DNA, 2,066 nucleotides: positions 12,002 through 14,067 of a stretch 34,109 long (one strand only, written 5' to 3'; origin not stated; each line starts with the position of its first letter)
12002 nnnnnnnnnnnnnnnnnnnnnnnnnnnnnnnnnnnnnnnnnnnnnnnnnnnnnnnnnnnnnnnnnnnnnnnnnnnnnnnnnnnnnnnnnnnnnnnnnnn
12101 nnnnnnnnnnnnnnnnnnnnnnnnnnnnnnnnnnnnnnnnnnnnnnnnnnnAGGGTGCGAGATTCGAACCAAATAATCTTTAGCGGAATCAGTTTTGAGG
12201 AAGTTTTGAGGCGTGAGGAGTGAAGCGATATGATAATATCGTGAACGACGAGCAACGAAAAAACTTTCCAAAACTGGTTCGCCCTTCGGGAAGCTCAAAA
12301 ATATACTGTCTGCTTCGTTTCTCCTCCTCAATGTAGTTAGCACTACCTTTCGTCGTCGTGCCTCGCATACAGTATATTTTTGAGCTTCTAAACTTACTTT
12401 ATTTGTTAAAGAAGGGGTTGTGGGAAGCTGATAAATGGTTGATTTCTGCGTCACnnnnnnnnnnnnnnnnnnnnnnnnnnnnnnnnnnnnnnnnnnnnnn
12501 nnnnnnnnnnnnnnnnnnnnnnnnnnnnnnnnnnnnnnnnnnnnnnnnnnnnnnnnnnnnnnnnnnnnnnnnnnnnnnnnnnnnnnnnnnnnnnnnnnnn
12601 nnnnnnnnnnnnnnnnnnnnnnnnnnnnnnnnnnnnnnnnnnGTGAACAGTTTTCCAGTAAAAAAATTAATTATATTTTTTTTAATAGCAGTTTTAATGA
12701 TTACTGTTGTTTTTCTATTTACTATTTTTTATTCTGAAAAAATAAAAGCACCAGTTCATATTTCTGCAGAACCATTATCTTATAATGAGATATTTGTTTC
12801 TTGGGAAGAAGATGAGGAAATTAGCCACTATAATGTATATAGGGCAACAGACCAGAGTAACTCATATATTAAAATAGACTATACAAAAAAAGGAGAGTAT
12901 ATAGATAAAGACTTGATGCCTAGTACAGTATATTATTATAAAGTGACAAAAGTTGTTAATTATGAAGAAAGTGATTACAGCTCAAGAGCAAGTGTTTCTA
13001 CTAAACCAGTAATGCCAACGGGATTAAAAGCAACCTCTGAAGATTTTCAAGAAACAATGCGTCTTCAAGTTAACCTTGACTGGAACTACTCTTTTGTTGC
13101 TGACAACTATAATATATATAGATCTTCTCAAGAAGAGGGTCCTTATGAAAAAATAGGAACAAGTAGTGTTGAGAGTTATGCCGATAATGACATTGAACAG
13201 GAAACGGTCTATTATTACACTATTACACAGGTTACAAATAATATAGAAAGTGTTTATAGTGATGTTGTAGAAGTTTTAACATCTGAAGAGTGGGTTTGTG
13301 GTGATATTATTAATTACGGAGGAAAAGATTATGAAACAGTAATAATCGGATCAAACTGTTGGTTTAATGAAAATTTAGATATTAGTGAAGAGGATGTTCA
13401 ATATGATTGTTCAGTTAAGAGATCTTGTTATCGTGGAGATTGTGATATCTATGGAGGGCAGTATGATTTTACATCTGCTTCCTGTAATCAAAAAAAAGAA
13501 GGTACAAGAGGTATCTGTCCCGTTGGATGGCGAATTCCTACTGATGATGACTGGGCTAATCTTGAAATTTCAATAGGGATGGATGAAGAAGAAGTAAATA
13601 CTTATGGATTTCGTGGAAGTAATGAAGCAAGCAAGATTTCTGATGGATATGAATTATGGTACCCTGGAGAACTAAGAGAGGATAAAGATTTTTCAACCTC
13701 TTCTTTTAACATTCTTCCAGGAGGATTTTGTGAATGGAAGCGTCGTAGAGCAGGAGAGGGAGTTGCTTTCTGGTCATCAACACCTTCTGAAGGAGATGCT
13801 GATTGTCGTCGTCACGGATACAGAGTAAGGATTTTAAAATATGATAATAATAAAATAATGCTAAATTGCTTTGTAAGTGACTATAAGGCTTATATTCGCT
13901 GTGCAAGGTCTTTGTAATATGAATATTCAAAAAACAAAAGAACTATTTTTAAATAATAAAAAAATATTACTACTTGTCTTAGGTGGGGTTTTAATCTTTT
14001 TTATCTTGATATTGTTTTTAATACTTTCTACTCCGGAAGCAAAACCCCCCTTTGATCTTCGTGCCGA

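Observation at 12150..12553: A 404-nt nested-palindrome element has three long hairpins, a covarying 39-nt loop box, and complementary SD-like and anti-SD-like boxes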

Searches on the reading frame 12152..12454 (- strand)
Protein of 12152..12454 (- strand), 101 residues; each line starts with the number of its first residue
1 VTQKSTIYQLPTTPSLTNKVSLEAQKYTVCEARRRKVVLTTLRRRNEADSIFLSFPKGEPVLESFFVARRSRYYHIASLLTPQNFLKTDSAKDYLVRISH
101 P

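Call 28: find_homologous_proteins(query=window:12152-12454:-, max_evalue=0.1)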
Query seq(101 aa) (101 aa): 1 proteins with E <= 0.1 among 7 candidates.
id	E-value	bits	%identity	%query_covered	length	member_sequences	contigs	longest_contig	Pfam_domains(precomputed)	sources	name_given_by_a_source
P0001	1.4e-7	50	40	84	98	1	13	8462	-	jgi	jgi:hypothetical protein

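Call 30: find_encoding_contigs(protein=P0001, flank=5000, max_places=10)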
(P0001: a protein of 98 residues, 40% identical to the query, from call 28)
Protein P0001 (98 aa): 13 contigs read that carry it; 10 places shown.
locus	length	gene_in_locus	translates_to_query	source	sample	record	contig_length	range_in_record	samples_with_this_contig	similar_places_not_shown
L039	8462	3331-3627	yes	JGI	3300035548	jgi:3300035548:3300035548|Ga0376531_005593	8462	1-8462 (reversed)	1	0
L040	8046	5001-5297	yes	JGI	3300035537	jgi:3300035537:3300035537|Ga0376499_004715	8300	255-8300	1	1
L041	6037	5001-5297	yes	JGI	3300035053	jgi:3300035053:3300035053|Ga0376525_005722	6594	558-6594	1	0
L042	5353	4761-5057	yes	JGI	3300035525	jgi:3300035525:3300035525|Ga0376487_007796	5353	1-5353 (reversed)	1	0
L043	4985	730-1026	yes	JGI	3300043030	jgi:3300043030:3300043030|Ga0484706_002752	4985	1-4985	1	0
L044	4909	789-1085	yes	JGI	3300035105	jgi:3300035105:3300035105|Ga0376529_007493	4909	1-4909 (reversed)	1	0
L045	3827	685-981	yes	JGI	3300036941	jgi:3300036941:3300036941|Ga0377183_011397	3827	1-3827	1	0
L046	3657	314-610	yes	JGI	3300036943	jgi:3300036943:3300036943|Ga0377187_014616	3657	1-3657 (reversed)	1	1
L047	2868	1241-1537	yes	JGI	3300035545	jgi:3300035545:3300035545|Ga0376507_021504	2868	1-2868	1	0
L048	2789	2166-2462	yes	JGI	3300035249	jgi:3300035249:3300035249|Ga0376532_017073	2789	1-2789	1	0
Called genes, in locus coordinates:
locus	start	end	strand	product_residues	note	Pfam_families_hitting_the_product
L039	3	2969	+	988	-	?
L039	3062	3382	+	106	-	-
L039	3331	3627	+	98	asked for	-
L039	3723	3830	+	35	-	-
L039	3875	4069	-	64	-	-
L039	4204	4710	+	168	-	-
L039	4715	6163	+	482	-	-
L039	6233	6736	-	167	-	-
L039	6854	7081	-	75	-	-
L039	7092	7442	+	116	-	PF00581:Rhodanese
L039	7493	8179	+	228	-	PF18933:PsbP_2 (weak)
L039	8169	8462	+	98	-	?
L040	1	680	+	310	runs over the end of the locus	?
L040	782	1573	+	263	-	-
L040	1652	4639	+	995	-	PF00082:Peptidase_S8, PF18998:Flg_new_2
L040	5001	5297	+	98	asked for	-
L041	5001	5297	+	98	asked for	-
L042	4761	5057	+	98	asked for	-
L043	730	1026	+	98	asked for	-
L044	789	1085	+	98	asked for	-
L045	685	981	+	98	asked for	-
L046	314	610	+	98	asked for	-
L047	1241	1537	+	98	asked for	-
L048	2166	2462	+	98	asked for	-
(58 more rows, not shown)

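Call 38: search_protein_families(library=pfam, proteins=[L039:3062-3382:+], max_evalue=0.01)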
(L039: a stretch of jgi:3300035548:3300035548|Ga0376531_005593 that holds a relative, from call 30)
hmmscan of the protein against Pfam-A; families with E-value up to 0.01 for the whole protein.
L039:3062-3382:+ (106 aa): 0 families

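Call 39: search_protein_representatives(protein=P0001)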
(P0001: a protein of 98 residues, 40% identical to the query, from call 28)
Query: 98 residues. Proteins with E-value up to 0.001 (for the whole library): 5; up to 1e-10: 1; up to 1e-30: 1. The best 5 are listed.
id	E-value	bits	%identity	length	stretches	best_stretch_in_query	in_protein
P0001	1.4e-60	217.7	100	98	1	1-98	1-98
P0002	6.1e-08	49.2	54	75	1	45-98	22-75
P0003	1.6e-04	38.2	50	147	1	45-90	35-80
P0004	3.2e-04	37.3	54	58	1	45-81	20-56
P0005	3.5e-04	37.2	46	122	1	30-98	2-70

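Call 41: find_encoding_contigs(protein=P0002, flank=5000, max_places=6)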
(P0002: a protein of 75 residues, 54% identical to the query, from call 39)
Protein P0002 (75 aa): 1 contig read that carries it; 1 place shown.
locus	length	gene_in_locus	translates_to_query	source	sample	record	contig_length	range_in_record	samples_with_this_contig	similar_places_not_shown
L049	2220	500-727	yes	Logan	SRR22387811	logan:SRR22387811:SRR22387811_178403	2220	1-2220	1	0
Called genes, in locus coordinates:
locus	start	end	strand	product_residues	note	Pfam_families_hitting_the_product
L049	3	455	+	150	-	?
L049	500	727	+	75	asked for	-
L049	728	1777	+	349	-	PF02163:Peptidase_M50, PF13180:PDZ_2 (weak), PF17820:PDZ_6 (weak)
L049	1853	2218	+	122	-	?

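Call 42: find_encoding_contigs(protein=P0003, flank=5000, max_places=6)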
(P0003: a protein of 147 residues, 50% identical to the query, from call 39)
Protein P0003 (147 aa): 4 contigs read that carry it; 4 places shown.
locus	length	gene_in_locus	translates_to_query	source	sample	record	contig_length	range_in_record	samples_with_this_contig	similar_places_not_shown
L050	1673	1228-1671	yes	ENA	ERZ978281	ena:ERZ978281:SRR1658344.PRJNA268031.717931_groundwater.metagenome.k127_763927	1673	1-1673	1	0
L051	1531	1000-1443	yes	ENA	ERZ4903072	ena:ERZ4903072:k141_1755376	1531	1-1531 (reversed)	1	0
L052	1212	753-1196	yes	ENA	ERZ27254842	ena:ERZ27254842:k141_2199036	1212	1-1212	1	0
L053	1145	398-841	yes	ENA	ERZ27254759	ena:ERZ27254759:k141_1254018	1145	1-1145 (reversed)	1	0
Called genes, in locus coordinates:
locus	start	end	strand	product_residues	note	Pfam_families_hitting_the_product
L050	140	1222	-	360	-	PF00483:NTP_transferase, PF12804:NTP_transf_3, PF25084:LbH_EIF2B (weak), PF00132:Hexapep (weak), PF25087:GMPPB_C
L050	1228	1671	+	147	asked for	?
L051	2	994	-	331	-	?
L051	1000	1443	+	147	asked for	-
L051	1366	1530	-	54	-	?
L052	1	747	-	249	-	?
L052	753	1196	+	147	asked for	-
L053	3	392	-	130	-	?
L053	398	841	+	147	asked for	-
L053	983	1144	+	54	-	?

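Call 43: find_encoding_contigs(protein=P0004, flank=5000, max_places=6)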
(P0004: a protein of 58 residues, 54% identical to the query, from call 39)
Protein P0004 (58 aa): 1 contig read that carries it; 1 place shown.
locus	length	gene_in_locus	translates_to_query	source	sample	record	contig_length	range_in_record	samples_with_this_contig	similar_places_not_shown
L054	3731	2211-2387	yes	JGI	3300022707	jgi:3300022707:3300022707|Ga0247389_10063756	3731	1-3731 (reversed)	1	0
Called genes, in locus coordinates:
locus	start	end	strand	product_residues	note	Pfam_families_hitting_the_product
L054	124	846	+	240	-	-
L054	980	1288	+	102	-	PF02411:MerT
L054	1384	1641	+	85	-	-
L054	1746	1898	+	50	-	-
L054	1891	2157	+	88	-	-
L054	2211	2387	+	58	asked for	-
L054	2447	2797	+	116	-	PF00581:Rhodanese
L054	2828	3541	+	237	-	PF04326:SLFN_AlbA_2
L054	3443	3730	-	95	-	?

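Call 44: find_encoding_contigs(protein=P0005, flank=5000, max_places=6)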
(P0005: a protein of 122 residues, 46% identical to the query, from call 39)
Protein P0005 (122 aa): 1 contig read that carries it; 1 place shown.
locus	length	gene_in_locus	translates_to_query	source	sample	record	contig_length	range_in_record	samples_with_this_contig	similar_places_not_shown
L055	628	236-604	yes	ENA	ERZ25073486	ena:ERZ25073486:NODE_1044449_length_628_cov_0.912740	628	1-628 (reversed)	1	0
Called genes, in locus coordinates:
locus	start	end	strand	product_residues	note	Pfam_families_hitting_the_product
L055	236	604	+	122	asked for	-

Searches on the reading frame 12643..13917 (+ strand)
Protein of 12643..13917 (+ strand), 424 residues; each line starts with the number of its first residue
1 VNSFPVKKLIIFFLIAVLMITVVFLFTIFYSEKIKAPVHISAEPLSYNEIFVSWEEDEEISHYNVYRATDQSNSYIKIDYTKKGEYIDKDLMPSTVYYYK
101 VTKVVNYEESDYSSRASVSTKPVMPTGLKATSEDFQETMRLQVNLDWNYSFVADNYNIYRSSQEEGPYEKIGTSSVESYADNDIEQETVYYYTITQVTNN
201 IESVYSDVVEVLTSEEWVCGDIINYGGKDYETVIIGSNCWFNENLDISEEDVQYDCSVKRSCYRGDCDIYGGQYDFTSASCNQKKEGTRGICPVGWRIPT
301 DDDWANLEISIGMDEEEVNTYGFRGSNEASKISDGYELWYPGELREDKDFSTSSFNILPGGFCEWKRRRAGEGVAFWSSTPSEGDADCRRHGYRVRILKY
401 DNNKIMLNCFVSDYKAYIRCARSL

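Call 15: search_protein_families(library=pfam, proteins=[window:12643-13917:+])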
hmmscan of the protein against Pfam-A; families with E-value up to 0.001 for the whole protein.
window:12643-13917:+ (424 aa): 2 families
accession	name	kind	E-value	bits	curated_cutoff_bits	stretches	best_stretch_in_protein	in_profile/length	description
PF09603.15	Fib_succ_major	-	1.1e-19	71.9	33.9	1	233-420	1-185/187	Fibrobacter succinogenes major domain (Fib_succ_major)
PF00041.27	fn3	-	0.00041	21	25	1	36-113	2-78/84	Fibronectin type III domain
